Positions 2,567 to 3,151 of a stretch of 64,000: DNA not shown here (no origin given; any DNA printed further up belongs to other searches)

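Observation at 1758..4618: Two adjacent secreted paralogs sharing an unclassified Cys-motif C-terminal domain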

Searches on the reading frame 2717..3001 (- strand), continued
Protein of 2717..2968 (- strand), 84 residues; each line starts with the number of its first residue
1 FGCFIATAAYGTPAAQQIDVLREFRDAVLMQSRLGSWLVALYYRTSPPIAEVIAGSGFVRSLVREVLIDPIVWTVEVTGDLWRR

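Call 67: get_annotated_region(hit=H21, flank=5000)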
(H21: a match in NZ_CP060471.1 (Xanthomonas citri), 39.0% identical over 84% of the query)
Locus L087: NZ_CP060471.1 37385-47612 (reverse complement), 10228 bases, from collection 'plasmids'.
description: Xanthomonas citri pv. citri strain DAR73889 plasmid pXAS220, complete sequence
organism: Xanthomonas citri (NCBI taxid 611301)
taxonomy: Bacteria; Pseudomonadota; Gammaproteobacteria; Lysobacterales; Lysobacteraceae; Xanthomonas; Xanthomonas citri
host: -; source: Cell culture; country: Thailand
typing (MOB-suite, as given by PLSDB): non-mobilizable; replicon rep_cluster_156
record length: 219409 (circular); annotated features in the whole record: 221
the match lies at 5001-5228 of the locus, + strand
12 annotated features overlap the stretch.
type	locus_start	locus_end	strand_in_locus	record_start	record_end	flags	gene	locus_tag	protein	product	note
CDS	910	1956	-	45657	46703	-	-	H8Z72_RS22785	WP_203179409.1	ParM/StbA family protein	GO:0030541 - plasmid partitioning [Evidence IEA]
CDS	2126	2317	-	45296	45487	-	-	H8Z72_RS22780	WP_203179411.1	hypothetical protein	-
CDS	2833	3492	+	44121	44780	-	mobI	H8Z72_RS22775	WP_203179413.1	conjugative transfer protein MobI(A/C)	-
CDS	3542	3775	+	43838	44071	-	-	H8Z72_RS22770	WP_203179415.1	hypothetical protein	-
CDS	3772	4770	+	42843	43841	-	-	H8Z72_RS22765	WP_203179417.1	S49 family peptidase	GO:0006508 - proteolysis [Evidence IEA]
CDS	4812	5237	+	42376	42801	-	-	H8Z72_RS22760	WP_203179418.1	CFI-box-CTERM domain-containing protein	-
CDS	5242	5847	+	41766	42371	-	-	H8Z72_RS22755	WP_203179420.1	hypothetical protein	-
CDS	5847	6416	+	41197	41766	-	-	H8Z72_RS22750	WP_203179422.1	PD-(D/E)XK nuclease family protein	-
CDS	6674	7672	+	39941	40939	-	-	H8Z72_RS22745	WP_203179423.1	hypothetical protein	-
CDS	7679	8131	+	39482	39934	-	-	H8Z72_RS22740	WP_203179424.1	hypothetical protein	-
CDS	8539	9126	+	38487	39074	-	-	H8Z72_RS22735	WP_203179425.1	Cro/CI family transcriptional regulator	-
CDS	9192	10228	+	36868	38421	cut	-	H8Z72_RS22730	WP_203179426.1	LPD1 domain-containing protein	-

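Call 68: get_annotated_region(hit=H7, flank=5000)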
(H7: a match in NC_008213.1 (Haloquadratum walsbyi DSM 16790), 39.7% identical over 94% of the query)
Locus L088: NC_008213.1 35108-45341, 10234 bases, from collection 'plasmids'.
description: Haloquadratum walsbyi DSM 16790 plasmid PL47, complete sequence
organism: Haloquadratum walsbyi DSM 16790 (NCBI taxid 362976)
taxonomy: Archaea; Euryarchaeota; Halobacteria; Halobacteriales; Haloferacaceae; Haloquadratum; Haloquadratum walsbyi; Haloquadratum walsbyi DSM 16790
host: -; source: -; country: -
typing (MOB-suite, as given by PLSDB): non-mobilizable
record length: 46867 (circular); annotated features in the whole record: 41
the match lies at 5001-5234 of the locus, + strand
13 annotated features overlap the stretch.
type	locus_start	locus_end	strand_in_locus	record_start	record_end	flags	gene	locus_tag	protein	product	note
CDS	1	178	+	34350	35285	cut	-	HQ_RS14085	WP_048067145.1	ParA family protein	-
CDS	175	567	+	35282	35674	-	-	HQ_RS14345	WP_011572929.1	hypothetical protein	-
CDS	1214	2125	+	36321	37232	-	-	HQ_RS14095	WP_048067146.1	hypothetical protein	-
CDS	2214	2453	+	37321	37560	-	-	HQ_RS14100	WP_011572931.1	hypothetical protein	-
CDS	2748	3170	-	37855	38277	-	-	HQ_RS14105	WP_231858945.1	hypothetical protein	-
CDS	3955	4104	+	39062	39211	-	-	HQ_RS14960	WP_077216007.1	HNH endonuclease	-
CDS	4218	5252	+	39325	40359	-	-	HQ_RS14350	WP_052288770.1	CFI-box-CTERM domain-containing protein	-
CDS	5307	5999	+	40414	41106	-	-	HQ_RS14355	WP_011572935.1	restriction endonuclease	GO:0009307 - DNA restriction-modification system [Evidence IEA]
CDS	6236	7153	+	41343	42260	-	-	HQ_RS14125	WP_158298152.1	DUF4352 domain-containing protein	-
CDS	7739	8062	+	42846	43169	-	-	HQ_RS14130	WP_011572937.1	hypothetical protein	-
CDS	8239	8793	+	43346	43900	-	-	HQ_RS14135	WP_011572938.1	hypothetical protein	-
CDS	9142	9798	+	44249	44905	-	-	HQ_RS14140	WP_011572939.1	recombinase family protein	GO:0006310 - DNA recombination [Evidence IEA]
CDS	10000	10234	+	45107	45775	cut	-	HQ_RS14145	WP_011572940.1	CAP domain-containing protein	-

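Call 69: get_annotated_region(hit=H18, flank=5000)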
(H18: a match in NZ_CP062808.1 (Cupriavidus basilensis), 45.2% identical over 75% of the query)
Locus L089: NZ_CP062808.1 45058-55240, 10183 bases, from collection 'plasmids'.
description: Cupriavidus basilensis strain DSM 11853 plasmid pRK1-4, complete sequence
organism: Cupriavidus basilensis (NCBI taxid 68895)
taxonomy: Bacteria; Pseudomonadota; Betaproteobacteria; Burkholderiales; Burkholderiaceae; Cupriavidus; Cupriavidus basilensis
host: -; source: Cell culture,Sediment of a freshwater pond enriched in a fixed-bed reactor with 2,6-dichlorophenol as sole ...; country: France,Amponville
typing (MOB-suite, as given by PLSDB): conjugative; replicon rep_cluster_1864; relaxase MOBF,MOBP; mating-pair formation MPF_F
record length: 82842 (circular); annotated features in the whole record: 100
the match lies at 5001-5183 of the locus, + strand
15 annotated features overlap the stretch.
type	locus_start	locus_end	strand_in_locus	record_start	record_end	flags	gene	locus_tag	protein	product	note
CDS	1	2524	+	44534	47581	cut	-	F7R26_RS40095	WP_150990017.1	conjugal transfer protein TraG N-terminal domain-containing protein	-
CDS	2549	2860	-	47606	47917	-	-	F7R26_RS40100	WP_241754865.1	hypothetical protein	-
CDS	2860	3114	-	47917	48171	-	-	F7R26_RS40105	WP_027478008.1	hypothetical protein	-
CDS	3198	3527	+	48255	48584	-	-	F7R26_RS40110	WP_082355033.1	TrfB-related DNA-binding protein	-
CDS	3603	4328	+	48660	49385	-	-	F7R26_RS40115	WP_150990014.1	M48 family metalloprotease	GO:0006508 - proteolysis [Evidence IEA]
CDS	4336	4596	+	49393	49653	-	-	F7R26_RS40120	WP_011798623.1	hypothetical protein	-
CDS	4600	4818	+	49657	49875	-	-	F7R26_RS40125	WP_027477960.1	hypothetical protein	-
CDS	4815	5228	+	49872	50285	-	-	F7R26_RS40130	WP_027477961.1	CFI-box-CTERM domain-containing protein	-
CDS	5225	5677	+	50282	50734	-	-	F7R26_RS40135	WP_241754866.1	hypothetical protein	-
CDS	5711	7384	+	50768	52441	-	istA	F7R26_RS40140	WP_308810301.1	IS21 family transposase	-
CDS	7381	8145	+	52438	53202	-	istB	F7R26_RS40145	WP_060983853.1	IS21-like element helper ATPase IstB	-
CDS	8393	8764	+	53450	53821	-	-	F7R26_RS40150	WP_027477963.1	hypothetical protein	-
CDS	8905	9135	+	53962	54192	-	-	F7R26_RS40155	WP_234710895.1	hypothetical protein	-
CDS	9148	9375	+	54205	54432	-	-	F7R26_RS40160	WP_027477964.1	antitoxin VbhA family protein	-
CDS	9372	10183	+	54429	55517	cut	-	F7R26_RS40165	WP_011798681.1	Fic family protein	-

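Call 70: get_annotated_region(hit=H2, flank=5000)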
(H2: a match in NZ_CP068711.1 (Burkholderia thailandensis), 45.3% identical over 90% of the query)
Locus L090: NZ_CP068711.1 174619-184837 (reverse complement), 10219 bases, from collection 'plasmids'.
description: Burkholderia thailandensis strain AW34-19p plasmid p1, complete sequence
organism: Burkholderia thailandensis (NCBI taxid 57975)
taxonomy: Bacteria; Pseudomonadota; Betaproteobacteria; Burkholderiales; Burkholderiaceae; Burkholderia; Burkholderia thailandensis
host: -; source: soil; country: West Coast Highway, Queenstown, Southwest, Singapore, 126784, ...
typing (MOB-suite, as given by PLSDB): non-mobilizable; mating-pair formation MPF_F
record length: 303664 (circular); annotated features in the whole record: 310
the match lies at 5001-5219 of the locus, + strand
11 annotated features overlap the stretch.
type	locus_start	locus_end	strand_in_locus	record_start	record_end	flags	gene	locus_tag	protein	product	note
CDS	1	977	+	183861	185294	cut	-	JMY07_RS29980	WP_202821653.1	conjugal transfer protein TraH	-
CDS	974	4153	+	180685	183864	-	-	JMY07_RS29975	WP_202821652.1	conjugal transfer protein TraG N-terminal domain-containing protein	-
CDS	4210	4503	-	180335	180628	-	-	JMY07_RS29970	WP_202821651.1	hypothetical protein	-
CDS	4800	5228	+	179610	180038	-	-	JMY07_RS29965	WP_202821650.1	CFI-box-CTERM domain-containing protein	-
CDS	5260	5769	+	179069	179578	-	-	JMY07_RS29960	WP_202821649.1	hypothetical protein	-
CDS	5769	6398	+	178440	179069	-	-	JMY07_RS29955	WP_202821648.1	phospholipase D family protein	-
CDS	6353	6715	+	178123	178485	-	-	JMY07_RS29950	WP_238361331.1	hypothetical protein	-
CDS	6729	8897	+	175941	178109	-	-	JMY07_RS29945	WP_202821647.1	zeta toxin family protein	-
CDS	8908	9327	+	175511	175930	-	-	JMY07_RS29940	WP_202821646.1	hypothetical protein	-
CDS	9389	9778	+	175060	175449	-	-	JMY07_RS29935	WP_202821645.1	hypothetical protein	-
CDS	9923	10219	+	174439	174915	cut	-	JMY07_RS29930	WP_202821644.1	hypothetical protein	-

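Call 72: search_protein_families(library=pfam, proteins=[L085:919-1782:+, L086:5653-6234:+, L087:4812-5237:+, L087:5242-5847:+, L088:4218-5252:+, L089:4815-5228:+, L089:5225-5677:+, L090:4800-5228:+, L090:5260-5769:+], max_evalue=0.01)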
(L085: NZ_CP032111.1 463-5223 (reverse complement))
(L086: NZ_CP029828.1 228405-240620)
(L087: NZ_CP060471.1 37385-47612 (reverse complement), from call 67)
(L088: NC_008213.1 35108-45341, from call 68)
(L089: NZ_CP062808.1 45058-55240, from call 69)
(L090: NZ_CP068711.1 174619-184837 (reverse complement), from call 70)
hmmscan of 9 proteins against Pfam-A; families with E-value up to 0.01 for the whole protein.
L085:919-1782:+ (287 aa): 3 families
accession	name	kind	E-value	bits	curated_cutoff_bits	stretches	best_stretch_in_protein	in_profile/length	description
PF13414.12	TPR_11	-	0.00011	22.3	26.8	0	140-169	11-40/42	TPR repeat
PF13432.12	TPR_16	-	0.0022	18.8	32.7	1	138-191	12-64/65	Tetratricopeptide repeat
PF13431.12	TPR_17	-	0.003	18.1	24.4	0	147-167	3-23/34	Tetratricopeptide repeat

L086:5653-6234:+ (193 aa): 1 family
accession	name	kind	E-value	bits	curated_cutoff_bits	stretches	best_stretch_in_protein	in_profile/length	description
PF00313.28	CSD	-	5.3e-14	52.3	27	1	1-61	1-64/66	'Cold-shock' DNA-binding domain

L087:4812-5237:+ (141 aa): 0 families

L087:5242-5847:+ (201 aa): 0 families

L088:4218-5252:+ (344 aa): 4 families
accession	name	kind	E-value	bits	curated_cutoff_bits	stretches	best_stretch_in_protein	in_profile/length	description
PF04471.18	Mrr_cat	-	2.9e-23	82.6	21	1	13-122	1-113/115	Restriction endonuclease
PF13280.12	WYL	-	9.1e-14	51.7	21.8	1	169-226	4-63/70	WYL domain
PF13156.12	Mrr_cat_2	-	7.9e-13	48.9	22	1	21-120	7-110/127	Restriction endonuclease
PF22722.2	NA-iREase1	-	6.9e-06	26.4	27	1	26-108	6-89/106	NACHT-associated inactive Restriction Endonuclease 1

L089:4815-5228:+ (137 aa): 0 families

L089:5225-5677:+ (150 aa): 0 families

L090:4800-5228:+ (142 aa): 0 families

L090:5260-5769:+ (169 aa): 0 families

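Call 74: search_protein_families(library=ncbifam, proteins=[L059:8039-10336:+, L047:5507-9199:+, L043:6293-10309:+, L073:8222-10339:+, L075:1106-4420:+, L072:8504-10297:+, L038:3408-5534:+, L049:924-4007:+], max_evalue=0.01)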
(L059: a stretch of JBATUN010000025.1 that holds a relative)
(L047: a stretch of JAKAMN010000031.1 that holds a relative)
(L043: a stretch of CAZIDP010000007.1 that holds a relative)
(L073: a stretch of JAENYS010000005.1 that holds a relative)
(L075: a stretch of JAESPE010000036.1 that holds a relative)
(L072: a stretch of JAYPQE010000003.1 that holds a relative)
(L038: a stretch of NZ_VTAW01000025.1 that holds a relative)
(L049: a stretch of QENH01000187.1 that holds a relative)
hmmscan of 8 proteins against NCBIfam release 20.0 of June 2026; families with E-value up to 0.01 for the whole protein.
L059:8039-10336:+ (766 aa): 1 family
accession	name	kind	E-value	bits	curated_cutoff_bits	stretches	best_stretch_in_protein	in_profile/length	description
NF041770.1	CFI_box_CTERM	domain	4e-29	100.2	40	1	655-722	1-68/69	CFI-box-CTERM domain-containing protein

L047:5507-9199:+ (1231 aa): 4 families
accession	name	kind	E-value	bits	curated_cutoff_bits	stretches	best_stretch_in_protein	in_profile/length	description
TIGR03296.1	M6dom_TIGR03296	domain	7.6e-35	121.2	110.8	1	123-396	4-240/286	M6 family metalloprotease domain-containing protein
NF041770.1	CFI_box_CTERM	domain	1.7e-26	91.8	40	1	1124-1191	1-68/69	CFI-box-CTERM domain-containing protein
NF052323.1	T9SSA_dep_M6i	equivalog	3.4e-06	25.3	600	1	312-389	253-321/1043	T9SS-dependent M6-like inactivated metalloprotease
NF033628.1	snapalysin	exception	0.0034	17.2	300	0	314-330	151-167/207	snapalysin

L043:6293-10309:+ (1339 aa): 2 families
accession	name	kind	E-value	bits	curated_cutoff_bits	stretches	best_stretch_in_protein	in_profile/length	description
NF041770.1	CFI_box_CTERM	domain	1.3e-24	85.8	40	1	1237-1305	1-69/69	CFI-box-CTERM domain-containing protein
TIGR02543.1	List_Bact_rpt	repeat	2.5e-05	24.5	20.95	1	744-783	4-42/44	TIGR02543 family repeat protein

L073:8222-10339:+ (706 aa): 3 families
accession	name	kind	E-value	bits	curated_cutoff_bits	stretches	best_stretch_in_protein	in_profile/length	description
TIGR03296.1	M6dom_TIGR03296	domain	1.2e-42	146.8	110.8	1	117-398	1-286/286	M6 family metalloprotease domain-containing protein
NF041770.1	CFI_box_CTERM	domain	1.1e-27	95.6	40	1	605-673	1-69/69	CFI-box-CTERM domain-containing protein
NF052323.1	T9SSA_dep_M6i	equivalog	5.1e-05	21.4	600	1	392-542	425-604/1043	T9SS-dependent M6-like inactivated metalloprotease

L075:1106-4420:+ (1105 aa): 4 families
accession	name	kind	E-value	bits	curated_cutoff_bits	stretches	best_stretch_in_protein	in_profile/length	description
NF041770.1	CFI_box_CTERM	domain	4.5e-27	93.6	40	1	989-1057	1-69/69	CFI-box-CTERM domain-containing protein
TIGR01451.2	B_ant_repeat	repeat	1.7e-16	59.9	24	2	727-756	12-42/53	DUF11 type repeat protein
NF053518.1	DipepPtdsDpp5Prph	equivalog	7e-09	34.7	900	0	81-180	202-293/655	dipeptidyl-peptidase Dpp5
NF012200.0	choice_anch_D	domain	1.5e-07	31.9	45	1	595-684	11-99/108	choice-of-anchor D domain-containing protein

L072:8504-10297:+ (598 aa): 4 families
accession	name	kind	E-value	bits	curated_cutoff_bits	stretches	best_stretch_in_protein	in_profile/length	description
NF041770.1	CFI_box_CTERM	domain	1.5e-29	101.6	40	1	500-568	1-69/69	CFI-box-CTERM domain-containing protein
NF008151.0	PRK10903.1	equivalog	9.8e-27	93.6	308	1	37-184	22-166/190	peptidylprolyl isomerase A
NF008057.0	PRK10791.1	equivalog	1.6e-22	80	297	1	48-183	3-139/164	peptidylprolyl isomerase B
TIGR01451.2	B_ant_repeat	repeat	6.2e-12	45.3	24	1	237-277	2-42/53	DUF11 type repeat protein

L038:3408-5534:+ (709 aa): 1 family
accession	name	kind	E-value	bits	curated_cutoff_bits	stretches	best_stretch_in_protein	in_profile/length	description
NF041770.1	CFI_box_CTERM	domain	3e-24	84.6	40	1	620-684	1-65/69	CFI-box-CTERM domain-containing protein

L049:924-4007:+ (1028 aa): 3 families
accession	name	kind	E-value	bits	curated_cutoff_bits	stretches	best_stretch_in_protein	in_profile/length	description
TIGR03804.1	para_beta_helix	repeat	3e-26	90.8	19.45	6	604-648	1-44/44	parallel beta-helix repeat protein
NF041770.1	CFI_box_CTERM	domain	7.1e-25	86.6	40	1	951-1014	1-64/69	CFI-box-CTERM domain-containing protein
TIGR04247.1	NosD_copper_fam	subfamily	1.3e-23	83.2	300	1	524-841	2-328/377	nitrous oxide reductase family maturation protein NosD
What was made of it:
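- Other carriers hold an M6 protease, a PPIase and a 'choice-of-anchor D' domain (call 74). It is seen with a 'choice-of-anchor D' domain (call 74).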

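Call 81: search_protein_families(library=ncbifam, proteins=[L085:919-1782:+, L086:5653-6234:+, L087:4812-5237:+, L088:4218-5252:+, L089:4815-5228:+, L090:4800-5228:+, L035:2321-2923:+, L041:9629-10246:+], max_evalue=0.01)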
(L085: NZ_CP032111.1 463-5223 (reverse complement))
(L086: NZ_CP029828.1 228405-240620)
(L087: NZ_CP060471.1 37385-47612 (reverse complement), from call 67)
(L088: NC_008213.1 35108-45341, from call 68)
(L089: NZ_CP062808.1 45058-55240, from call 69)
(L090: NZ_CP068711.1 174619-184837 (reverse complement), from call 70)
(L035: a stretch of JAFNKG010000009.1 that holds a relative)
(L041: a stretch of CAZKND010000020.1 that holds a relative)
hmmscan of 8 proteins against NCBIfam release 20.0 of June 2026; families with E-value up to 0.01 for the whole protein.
L085:919-1782:+ (287 aa): 1 family
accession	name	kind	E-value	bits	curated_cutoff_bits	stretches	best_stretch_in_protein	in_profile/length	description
NF041770.1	CFI_box_CTERM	domain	3.9e-22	77.8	40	1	207-275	1-69/69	CFI-box-CTERM domain-containing protein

L086:5653-6234:+ (193 aa): 10 families
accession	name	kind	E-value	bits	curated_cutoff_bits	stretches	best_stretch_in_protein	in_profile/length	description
NF041770.1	CFI_box_CTERM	domain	5.4e-25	87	40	1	117-185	1-69/69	CFI-box-CTERM domain-containing protein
NF049933.1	TransAntitermCspE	equivalog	7.3e-11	42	120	1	2-62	5-68/69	transcription antiterminator/RNA stability regulator CspE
NF038236.1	retron_eff_Se72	equivalog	1.8e-10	40.5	82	1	3-62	1-61/62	retron Se72 family effector protein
NF007062.0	PRK09507.1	subfamily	7.6e-09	35.4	133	1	2-60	5-66/69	transcription antiterminator/RNA stability regulator CspE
TIGR02381.1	cspD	equivalog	1e-07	31.8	115.4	1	2-63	3-67/68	cold shock domain-containing protein CspD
NF008190.0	PRK10943.1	subfamily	5.9e-07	29.4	137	1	2-60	5-66/69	cold shock-like protein CspC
NF007679.0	PRK10354.1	subfamily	1.2e-06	28.7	130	1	1-60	5-67/70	RNA chaperone/antiterminator CspA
NF007378.0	PRK09890.1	equivalog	1.3e-06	28.6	144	1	1-60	5-67/70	cold shock protein CspG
NF007405.0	PRK09937.1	equivalog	1.1e-05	25.6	152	1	2-64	3-68/74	cold shock-like protein CspD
NF011574.0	PRK14998.1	equivalog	1.6e-05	25.1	147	1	3-64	4-68/73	cold shock-like protein CspD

L087:4812-5237:+ (141 aa): 1 family
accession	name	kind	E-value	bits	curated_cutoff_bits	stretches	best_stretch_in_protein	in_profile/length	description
NF041770.1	CFI_box_CTERM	domain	6.5e-18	64.3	40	1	64-128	1-66/69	CFI-box-CTERM domain-containing protein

L088:4218-5252:+ (344 aa): 1 family
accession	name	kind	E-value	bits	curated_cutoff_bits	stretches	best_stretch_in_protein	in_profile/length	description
NF041770.1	CFI_box_CTERM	domain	3.6e-24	84.4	40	1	262-327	1-66/69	CFI-box-CTERM domain-containing protein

L089:4815-5228:+ (137 aa): 1 family
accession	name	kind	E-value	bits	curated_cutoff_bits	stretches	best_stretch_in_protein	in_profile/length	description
NF041770.1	CFI_box_CTERM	domain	1.6e-21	75.9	40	1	63-129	1-68/69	CFI-box-CTERM domain-containing protein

L090:4800-5228:+ (142 aa): 1 family
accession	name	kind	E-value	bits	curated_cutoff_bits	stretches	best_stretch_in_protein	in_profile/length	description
NF041770.1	CFI_box_CTERM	domain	9.9e-22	76.5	40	1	68-135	1-69/69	CFI-box-CTERM domain-containing protein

L035:2321-2923:+ (200 aa): 1 family
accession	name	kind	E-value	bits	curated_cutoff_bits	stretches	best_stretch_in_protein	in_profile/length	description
NF041770.1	CFI_box_CTERM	domain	9.1e-26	89.5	40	1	122-187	1-66/69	CFI-box-CTERM domain-containing protein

L041:9629-10246:+ (205 aa): 1 family
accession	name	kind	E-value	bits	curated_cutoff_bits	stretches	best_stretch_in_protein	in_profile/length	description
NF041770.1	CFI_box_CTERM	domain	2.1e-28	97.9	40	1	126-194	1-69/69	CFI-box-CTERM domain-containing protein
